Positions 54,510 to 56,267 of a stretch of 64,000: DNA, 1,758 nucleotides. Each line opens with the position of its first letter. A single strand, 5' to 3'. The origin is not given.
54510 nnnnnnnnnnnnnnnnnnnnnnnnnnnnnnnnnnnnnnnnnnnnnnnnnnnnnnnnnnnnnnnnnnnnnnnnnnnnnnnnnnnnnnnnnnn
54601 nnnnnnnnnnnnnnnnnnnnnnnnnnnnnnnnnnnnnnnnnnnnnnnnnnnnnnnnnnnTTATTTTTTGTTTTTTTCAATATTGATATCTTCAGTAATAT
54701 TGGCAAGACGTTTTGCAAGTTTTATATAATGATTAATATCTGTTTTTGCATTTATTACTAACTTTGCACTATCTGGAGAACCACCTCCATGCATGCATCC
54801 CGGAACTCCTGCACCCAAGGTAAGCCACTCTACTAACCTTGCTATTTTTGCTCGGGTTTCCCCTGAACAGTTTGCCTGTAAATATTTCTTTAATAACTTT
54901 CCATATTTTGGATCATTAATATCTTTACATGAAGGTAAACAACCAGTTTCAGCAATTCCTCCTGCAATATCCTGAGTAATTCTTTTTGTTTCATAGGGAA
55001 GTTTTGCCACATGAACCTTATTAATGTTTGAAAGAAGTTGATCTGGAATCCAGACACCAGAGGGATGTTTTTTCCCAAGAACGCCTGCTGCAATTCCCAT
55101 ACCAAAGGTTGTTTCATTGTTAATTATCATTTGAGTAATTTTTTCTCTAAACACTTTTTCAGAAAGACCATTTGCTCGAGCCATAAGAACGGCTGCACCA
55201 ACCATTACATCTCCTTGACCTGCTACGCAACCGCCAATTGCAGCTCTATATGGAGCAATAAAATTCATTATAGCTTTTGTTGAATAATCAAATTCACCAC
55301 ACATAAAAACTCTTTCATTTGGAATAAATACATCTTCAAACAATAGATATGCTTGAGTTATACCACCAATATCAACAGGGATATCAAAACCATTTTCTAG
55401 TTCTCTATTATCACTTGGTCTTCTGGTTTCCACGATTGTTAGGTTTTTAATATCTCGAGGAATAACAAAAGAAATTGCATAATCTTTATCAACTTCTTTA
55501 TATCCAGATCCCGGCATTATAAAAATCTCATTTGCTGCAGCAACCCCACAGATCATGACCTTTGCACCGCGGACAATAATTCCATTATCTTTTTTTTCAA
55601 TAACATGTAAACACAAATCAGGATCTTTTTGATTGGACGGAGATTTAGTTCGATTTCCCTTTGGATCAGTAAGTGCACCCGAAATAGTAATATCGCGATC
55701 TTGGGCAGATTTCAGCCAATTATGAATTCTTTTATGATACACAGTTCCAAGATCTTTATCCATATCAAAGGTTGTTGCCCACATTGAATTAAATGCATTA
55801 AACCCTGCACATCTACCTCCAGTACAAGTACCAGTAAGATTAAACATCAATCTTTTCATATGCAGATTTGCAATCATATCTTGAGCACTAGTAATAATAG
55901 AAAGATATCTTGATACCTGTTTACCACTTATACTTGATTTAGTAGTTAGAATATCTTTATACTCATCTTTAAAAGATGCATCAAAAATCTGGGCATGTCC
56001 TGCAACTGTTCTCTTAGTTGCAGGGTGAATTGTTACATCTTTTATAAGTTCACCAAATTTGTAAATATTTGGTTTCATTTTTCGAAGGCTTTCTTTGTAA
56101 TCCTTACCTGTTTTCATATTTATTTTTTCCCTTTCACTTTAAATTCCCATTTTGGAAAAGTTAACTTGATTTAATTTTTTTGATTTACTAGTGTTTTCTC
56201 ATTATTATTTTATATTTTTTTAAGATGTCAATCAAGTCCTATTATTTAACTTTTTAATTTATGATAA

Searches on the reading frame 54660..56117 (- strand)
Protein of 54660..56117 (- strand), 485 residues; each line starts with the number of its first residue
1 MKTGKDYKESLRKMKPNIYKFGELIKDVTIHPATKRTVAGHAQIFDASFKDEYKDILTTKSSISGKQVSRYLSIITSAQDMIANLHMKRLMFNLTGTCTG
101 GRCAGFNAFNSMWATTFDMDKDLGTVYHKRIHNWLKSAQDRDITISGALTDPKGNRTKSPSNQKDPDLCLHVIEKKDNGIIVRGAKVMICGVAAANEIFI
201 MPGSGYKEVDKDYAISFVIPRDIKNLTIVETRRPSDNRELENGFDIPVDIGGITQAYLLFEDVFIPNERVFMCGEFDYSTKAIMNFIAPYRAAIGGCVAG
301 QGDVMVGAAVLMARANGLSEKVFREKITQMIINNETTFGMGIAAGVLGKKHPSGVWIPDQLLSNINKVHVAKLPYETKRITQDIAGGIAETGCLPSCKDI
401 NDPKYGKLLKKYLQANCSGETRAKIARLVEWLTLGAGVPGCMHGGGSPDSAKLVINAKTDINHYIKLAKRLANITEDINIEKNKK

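Call 30: find_encoding_contigs(protein=window:54660-56117:-, flank=6000, max_places=8)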
Protein window:54660-56117:- (485 aa): 5 contigs read that carry it; 1 place shown.
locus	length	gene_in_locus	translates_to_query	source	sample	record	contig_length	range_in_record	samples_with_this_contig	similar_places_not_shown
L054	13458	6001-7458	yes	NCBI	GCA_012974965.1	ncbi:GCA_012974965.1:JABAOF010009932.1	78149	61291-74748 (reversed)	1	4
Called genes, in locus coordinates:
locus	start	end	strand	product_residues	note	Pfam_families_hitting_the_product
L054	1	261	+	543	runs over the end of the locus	PF00501:AMP-binding, PF13193:AMP-binding_C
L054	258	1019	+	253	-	PF01012:ETF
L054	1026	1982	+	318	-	PF01012:ETF, PF00766:ETF_alpha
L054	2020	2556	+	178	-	PF19620:DUF6125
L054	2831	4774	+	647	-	PF01060:TTR-52 (faint), PF13620:CarboxypepD_reg (weak), PF13715:CarbopepD_reg_2 (faint), PF20598:DUF6795 (faint), PF13620:CarboxypepD_reg (weak), PF25020:TTR_TEN1-4 (faint), PF13620:CarboxypepD_reg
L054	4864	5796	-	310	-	-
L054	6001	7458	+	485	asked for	PF11794:HpaB_N, PF03241:HpaB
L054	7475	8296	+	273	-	PF01555:N6_N4_Mtase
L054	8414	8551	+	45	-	-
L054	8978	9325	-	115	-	PF07381:EarA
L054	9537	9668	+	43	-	-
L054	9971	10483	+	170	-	-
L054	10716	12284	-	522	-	-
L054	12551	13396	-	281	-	-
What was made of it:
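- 54660..56117 (-): Host flank: 4-hydroxybutyryl-CoA dehydratase (AbfD, HpaB family). It is not part of the element. Pfam HpaB_N + HpaB (call 30).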

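Call 69: find_homologous_proteins(query=window:54660-56117:-, max_evalue=1e-100)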
Query window:54660-56117:- (485 aa): 2463 proteins with E <= 1e-100 among 8000 candidates; the best 120 are listed.
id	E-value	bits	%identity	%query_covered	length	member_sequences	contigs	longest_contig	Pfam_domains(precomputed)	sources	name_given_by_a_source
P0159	0.0e+0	1112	100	100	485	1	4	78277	PF03241.19,PF11794.14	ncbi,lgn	-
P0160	1.2e-294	995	87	100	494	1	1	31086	PF03241.19,PF11794.14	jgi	jgi:4-hydroxybutyryl-CoA dehydratase/vinylacetyl-CoA-Delta-isomerase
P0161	3.8e-293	990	87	100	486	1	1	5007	PF03241.19,PF11794.14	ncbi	-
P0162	9.8e-286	966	85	100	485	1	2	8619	PF03241.19,PF11794.14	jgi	jgi:4-hydroxybutyryl-CoA dehydratase/vinylacetyl-CoA-Delta-isomerase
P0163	6.3e-285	963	84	100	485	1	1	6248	PF03241.19,PF11794.14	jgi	jgi:4-hydroxybutyryl-CoA dehydratase/vinylacetyl-CoA-Delta-isomerase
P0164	2.5e-284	961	83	100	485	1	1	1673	PF03241.19,PF11794.14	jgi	jgi:4-hydroxybutyryl-CoA dehydratase/vinylacetyl-CoA-Delta-isomerase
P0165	1.4e-282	956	83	99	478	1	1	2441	PF03241.19,PF11794.14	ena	-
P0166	1.4e-282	955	84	100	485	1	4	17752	PF03241.19,PF11794.14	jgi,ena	-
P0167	2.8e-282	954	82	100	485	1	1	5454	PF03241.19,PF11794.14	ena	-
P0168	3.3e-282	954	84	100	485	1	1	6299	PF03241.19,PF11794.14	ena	-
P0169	4.9e-282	954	84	100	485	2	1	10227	PF03241.19,PF11794.14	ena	-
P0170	7.1e-282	953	82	100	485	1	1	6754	PF03241.19,PF11794.14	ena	-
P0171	1.4e-281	952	82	100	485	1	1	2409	PF03241.19,PF11794.14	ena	-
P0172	2.6e-281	951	82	100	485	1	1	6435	PF03241.19,PF11794.14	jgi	-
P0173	3.0e-281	951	83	100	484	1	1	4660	PF03241.19,PF11794.14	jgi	jgi:4-hydroxybutyryl-CoA dehydratase/vinylacetyl-CoA-Delta-isomerase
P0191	1.6e-278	942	83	100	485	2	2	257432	PF03241.19,PF11794.14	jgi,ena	-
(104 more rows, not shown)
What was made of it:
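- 54660..56117 (-): 2463 homologues at E <= 1e-100; the named ones among the best 120 listed are from Thermoplasmatota/Thermoplasmatales (call 69).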

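Call 70: find_encoding_contigs(protein=P0160, flank=8000, max_places=2)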
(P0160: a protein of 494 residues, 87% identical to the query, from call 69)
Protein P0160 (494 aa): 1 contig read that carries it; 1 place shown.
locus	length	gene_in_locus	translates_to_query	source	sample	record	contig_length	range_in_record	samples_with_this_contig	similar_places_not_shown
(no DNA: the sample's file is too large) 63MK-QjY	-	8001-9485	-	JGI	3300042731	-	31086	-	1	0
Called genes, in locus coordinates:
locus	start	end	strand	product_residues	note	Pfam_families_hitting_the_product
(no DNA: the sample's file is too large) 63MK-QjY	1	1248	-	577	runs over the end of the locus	PF05935:Arylsulfotrans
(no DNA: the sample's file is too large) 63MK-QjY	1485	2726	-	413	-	PF00801:PKD, PF18911:PKD_4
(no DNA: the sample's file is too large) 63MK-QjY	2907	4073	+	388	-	PF02771:Acyl-CoA_dh_N, PF02770:Acyl-CoA_dh_M, PF00441:Acyl-CoA_dh_1, PF08028:Acyl-CoA_dh_2, PF22924:ACOX_C_alpha1 (faint)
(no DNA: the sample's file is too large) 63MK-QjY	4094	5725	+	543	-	PF00501:AMP-binding, PF13193:AMP-binding_C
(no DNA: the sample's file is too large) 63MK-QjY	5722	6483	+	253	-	PF01012:ETF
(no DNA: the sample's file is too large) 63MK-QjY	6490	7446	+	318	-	PF01012:ETF, PF00766:ETF_alpha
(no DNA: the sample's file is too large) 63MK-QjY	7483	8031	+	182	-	PF19620:DUF6125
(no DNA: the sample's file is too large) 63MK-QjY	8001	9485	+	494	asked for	PF11794:HpaB_N, PF03241:HpaB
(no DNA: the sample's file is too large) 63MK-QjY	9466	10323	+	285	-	PF01555:N6_N4_Mtase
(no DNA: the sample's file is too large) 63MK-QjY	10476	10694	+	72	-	-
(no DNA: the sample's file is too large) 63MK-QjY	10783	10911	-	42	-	?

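Call 71: find_encoding_contigs(protein=P0191, flank=8000, max_places=2)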
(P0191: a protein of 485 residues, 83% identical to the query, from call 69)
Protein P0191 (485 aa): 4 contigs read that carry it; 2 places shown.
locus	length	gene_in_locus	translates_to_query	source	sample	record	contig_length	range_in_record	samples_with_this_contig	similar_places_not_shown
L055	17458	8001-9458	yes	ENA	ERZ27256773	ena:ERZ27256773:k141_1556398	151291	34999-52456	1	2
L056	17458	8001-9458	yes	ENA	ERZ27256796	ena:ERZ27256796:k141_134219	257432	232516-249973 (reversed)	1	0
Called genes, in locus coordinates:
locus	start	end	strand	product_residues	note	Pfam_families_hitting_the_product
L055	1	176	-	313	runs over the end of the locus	PF03308:MeaB, PF00448:SRP54 (faint), PF02492:cobW (faint), PF03029:ATP_bind_1 (faint)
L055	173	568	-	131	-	PF02310:B12-binding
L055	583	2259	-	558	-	PF01642:MM_CoA_mutase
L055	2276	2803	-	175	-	PF02572:CobA_CobO_BtuR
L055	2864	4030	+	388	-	PF02771:Acyl-CoA_dh_N, PF02770:Acyl-CoA_dh_M, PF00441:Acyl-CoA_dh_1, PF08028:Acyl-CoA_dh_2, PF22924:ACOX_C_alpha1 (faint)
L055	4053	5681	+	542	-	PF00501:AMP-binding, PF13193:AMP-binding_C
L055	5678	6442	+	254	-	PF01012:ETF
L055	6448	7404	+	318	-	PF01012:ETF, PF00766:ETF_alpha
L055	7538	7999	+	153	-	PF19620:DUF6125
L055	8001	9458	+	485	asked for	PF11794:HpaB_N, PF03241:HpaB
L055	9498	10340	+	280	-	PF01555:N6_N4_Mtase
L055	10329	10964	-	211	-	PF27324:MjaV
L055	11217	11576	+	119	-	-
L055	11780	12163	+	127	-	PF01641:SelR, PF24046:At4g08330 (faint)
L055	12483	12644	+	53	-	-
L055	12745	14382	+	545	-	PF13517:FG-GAP_3 (weak), PF14783:BBS2_Mid (faint), PF15907:Itfg2 (faint), PF13517:FG-GAP_3 (weak)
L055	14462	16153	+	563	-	PF04055:Radical_SAM (faint), PF02310:B12-binding (weak)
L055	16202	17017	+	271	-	-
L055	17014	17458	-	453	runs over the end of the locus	PF00474:SSF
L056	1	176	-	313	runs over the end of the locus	PF03308:MeaB, PF00448:SRP54 (faint), PF02492:cobW (faint), PF03029:ATP_bind_1 (faint)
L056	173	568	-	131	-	PF02310:B12-binding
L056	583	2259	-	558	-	PF01642:MM_CoA_mutase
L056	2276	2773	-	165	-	PF02572:CobA_CobO_BtuR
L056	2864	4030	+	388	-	PF02771:Acyl-CoA_dh_N, PF02770:Acyl-CoA_dh_M, PF00441:Acyl-CoA_dh_1, PF08028:Acyl-CoA_dh_2, PF22924:ACOX_C_alpha1 (faint)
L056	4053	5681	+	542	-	PF00501:AMP-binding, PF13193:AMP-binding_C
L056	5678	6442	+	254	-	PF01012:ETF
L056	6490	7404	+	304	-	PF01012:ETF, PF00766:ETF_alpha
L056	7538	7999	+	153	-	PF19620:DUF6125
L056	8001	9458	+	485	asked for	PF11794:HpaB_N, PF03241:HpaB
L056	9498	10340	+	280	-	PF01555:N6_N4_Mtase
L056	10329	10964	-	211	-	PF27324:MjaV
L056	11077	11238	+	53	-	-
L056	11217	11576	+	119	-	-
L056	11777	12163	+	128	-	PF01641:SelR, PF24046:At4g08330 (faint)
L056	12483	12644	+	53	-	-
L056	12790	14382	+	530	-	PF13517:FG-GAP_3 (weak), PF14783:BBS2_Mid (faint), PF15907:Itfg2 (faint), PF13517:FG-GAP_3 (weak)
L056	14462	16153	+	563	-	PF04055:Radical_SAM (faint), PF02310:B12-binding (weak)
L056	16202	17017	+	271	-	-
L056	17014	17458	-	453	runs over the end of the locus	PF00474:SSF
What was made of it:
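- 54660..56117 (-): In relatives it directly abuts DUF6125 (calls 70, 71).
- Insertion: synteny with an empty site in two relatives (calls 70, 71). It is absent from the syntenic site in relatives (calls 70, 71).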
